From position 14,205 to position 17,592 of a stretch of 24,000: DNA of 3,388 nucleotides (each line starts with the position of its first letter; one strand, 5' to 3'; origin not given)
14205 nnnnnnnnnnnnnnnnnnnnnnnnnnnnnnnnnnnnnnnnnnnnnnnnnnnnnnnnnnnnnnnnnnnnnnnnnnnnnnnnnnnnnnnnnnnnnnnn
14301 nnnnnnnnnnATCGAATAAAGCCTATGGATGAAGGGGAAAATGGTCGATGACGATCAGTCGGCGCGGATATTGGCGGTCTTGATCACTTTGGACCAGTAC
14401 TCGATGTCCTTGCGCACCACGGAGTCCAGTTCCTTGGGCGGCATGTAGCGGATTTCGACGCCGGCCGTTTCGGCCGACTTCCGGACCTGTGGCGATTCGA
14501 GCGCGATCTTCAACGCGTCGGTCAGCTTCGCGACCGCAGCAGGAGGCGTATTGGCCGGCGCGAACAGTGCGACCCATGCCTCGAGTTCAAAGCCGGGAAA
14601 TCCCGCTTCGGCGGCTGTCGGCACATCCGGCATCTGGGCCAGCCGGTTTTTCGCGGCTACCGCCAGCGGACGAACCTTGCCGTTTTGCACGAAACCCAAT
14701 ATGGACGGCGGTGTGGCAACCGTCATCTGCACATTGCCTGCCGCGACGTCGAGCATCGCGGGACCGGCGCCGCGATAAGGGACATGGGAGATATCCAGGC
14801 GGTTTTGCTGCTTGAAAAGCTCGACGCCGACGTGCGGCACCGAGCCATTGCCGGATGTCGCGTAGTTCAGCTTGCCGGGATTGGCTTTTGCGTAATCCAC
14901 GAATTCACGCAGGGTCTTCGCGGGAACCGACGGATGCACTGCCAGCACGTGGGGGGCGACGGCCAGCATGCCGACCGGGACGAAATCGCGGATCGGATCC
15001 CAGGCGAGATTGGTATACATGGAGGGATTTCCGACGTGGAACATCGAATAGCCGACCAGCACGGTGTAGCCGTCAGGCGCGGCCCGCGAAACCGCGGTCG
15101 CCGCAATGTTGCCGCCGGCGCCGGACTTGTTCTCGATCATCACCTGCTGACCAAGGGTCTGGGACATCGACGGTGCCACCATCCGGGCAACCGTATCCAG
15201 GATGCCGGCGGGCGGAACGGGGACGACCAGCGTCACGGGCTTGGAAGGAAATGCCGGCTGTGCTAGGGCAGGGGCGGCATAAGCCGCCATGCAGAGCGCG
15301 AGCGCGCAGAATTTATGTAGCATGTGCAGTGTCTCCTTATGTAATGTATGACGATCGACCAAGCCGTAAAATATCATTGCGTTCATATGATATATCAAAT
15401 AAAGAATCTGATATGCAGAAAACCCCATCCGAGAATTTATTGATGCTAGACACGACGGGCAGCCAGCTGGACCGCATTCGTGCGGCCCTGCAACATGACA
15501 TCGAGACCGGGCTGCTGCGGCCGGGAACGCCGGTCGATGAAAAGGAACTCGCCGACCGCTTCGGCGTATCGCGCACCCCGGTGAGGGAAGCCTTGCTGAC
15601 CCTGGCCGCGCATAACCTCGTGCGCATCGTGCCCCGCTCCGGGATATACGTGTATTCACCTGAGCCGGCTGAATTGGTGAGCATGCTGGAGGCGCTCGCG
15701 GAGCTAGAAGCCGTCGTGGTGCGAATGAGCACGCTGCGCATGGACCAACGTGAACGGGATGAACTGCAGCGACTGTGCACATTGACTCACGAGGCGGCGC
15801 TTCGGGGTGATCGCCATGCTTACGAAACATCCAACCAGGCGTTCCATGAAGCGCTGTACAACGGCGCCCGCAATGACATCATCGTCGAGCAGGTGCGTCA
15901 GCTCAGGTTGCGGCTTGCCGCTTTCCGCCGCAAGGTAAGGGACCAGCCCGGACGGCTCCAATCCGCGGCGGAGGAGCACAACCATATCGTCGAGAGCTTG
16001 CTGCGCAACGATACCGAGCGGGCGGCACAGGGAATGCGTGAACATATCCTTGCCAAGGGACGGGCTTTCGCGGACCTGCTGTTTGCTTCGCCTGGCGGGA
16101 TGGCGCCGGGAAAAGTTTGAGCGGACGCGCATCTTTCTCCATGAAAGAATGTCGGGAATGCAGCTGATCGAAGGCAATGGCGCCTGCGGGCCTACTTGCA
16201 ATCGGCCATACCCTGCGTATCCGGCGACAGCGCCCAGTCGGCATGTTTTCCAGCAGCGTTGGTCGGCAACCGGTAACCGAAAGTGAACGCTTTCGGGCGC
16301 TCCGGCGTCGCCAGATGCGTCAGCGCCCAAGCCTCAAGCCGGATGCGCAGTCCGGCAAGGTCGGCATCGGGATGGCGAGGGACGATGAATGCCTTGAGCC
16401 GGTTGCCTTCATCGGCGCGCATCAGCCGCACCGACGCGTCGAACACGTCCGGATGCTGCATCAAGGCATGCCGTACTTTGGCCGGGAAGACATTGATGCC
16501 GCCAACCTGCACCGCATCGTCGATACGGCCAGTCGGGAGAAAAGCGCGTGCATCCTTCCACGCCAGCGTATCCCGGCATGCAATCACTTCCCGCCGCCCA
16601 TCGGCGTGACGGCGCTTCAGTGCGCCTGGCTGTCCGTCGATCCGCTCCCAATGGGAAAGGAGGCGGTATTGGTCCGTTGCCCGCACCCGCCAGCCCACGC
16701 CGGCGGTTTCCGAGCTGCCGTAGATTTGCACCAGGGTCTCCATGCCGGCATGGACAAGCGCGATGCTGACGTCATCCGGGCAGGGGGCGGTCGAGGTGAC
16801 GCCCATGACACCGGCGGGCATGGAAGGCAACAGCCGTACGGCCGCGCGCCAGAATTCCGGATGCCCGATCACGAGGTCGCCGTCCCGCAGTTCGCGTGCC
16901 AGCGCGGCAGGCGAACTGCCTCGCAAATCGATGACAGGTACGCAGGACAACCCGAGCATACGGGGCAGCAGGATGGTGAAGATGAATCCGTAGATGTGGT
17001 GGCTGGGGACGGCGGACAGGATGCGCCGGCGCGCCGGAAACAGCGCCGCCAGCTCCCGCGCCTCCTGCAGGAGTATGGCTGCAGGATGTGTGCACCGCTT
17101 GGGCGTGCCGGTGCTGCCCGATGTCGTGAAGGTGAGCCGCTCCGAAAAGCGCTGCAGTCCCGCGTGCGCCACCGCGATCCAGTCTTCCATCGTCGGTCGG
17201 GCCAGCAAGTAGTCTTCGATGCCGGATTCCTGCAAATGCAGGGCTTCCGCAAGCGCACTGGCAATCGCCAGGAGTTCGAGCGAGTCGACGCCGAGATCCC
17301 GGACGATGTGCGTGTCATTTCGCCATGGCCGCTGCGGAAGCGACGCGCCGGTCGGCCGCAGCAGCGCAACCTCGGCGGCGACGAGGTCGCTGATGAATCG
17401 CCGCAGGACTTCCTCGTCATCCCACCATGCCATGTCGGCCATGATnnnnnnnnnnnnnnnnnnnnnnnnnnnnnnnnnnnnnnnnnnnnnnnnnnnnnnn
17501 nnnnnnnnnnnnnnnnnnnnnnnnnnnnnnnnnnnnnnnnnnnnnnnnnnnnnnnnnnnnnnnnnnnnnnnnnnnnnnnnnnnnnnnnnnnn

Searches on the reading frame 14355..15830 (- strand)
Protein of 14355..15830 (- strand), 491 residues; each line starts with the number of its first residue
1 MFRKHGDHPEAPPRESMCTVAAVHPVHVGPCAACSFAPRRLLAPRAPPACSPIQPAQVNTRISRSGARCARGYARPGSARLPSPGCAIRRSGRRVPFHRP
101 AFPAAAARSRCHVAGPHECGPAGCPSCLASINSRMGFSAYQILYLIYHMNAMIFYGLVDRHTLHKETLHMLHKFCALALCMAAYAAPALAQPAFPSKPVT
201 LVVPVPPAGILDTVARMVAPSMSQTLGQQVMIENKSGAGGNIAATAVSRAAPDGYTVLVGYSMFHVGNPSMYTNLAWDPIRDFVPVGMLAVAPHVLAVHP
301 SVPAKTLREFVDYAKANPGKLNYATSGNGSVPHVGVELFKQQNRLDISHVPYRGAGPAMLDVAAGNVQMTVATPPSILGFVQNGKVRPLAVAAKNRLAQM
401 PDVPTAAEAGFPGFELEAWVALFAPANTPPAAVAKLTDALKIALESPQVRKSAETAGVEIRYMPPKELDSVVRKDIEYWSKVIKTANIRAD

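Call 9: search_protein_families(library=pfam, proteins=[window:14355-15830:-])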
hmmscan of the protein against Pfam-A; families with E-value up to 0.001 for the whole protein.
window:14355-15830:- (491 aa): 1 family
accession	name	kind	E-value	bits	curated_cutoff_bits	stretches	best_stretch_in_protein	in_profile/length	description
PF03401.19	TctC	-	3.2e-82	276.6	27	1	214-487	1-273/274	Tripartite tricarboxylate transporter family receptor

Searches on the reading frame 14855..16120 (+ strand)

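Call 9: search_protein_families(library=pfam, proteins=[window:14855-16120:+])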
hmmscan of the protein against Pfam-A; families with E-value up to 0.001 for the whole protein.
window:14855-16120:+ (421 aa): 2 families
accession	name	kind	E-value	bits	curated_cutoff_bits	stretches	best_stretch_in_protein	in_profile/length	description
PF07729.17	FCD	-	1.9e-20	74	24.3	1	277-398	2-123/125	FCD domain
PF00392.27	GntR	-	6.3e-19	67.8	27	1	206-266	3-64/64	Bacterial regulatory proteins, gntR family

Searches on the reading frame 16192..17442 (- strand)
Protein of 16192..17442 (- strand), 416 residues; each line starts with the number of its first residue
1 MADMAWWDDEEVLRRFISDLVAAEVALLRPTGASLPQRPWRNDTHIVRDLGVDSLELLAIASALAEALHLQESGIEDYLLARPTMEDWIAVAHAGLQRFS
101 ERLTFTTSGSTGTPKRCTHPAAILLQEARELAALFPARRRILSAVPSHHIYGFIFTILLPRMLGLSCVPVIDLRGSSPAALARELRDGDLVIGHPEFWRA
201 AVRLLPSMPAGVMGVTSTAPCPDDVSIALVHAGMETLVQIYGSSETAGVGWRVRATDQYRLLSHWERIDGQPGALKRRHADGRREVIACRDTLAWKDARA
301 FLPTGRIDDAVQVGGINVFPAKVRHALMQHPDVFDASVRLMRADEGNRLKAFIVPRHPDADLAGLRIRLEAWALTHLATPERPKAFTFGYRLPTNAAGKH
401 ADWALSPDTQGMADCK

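Call 3: search_protein_families(library=ncbifam, proteins=[window:16192-17442:-])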
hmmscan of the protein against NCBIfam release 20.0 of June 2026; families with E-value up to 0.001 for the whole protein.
window:16192-17442:- (416 aa): 55 families (the best 25 are shown)
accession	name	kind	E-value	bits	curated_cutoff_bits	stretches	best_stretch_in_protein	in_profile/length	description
TIGR02372.1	4_coum_CoA_lig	equivalog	1.2e-101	340.2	334.7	1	9-400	4-385/386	4-coumarate--CoA ligase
NF004837.0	PRK06187.1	subfamily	4.8e-19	68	476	2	305-400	420-513/531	long-chain-fatty-acid--CoA ligase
NF006167.0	PRK08308.1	equivalog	9.3e-17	61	513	1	92-399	94-401/414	acyl-CoA synthetase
NF006181.0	PRK08314.1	subfamily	5.6e-16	57.9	705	1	301-401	446-546/563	long-chain-fatty-acid--CoA ligase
NF005877.1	PRK07824.1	equivalog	1.1e-14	54.3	345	1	304-401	259-354/362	o-succinylbenzoate--CoA ligase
NF005801.1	PRK07656.1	equivalog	1.1e-13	50.7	657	1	304-399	400-493/500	FadD3 family acyl-CoA ligase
NF005858.0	PRK07787.1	subfamily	1.1e-13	50.4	575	2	309-402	376-465/471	acyl-CoA synthetase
NF005859.1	PRK07788.1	exception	1.2e-11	43.8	875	1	303-399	454-548/560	long-chain-fatty-acid--CoA ligase FadD2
NF004814.0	PRK06164.1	equivalog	4.3e-11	42.1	677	1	97-247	179-332/540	acyl-CoA synthetase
TIGR02262.1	benz_CoA_lig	subfamily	8.5e-11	41.2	375.25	1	299-403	398-503/508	benzoate-CoA ligase family protein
NF004822.0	PRK06178.1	equivalog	8.9e-11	41.1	782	1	305-406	466-564/571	acyl-CoA synthetase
NF009921.1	PRK13382.1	exception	3.9e-10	39.1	850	1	299-399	425-522/529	acyl-CoA ligase FadD12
NF004114.0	PRK05605.1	equivalog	4.7e-10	38.4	766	1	305-399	467-559/575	long-chain-fatty-acid--CoA ligase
NF038078.1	NRPS_MxcG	equivalog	5.8e-10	37.1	2300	1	300-401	854-952/1442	myxochelin non-ribosomal peptide synthetase MxcG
NF003313.0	PRK04319.1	equivalog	3.3e-09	35.5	729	1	301-399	452-551/574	acetate--CoA ligase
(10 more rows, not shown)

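Call 4: search_protein_families(library=pfam, proteins=[window:16192-17442:-])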
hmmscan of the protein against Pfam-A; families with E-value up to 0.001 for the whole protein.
window:16192-17442:- (416 aa): 2 families
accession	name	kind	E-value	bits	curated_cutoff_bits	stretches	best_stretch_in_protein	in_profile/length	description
PF00501.34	AMP-binding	-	3.5e-13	49.6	29.9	1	107-252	170-330/384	AMP-binding enzyme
PF13193.12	AMP-binding_C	-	6.1e-06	27.5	24.5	1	325-399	4-76/76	AMP-binding enzyme C-terminal domain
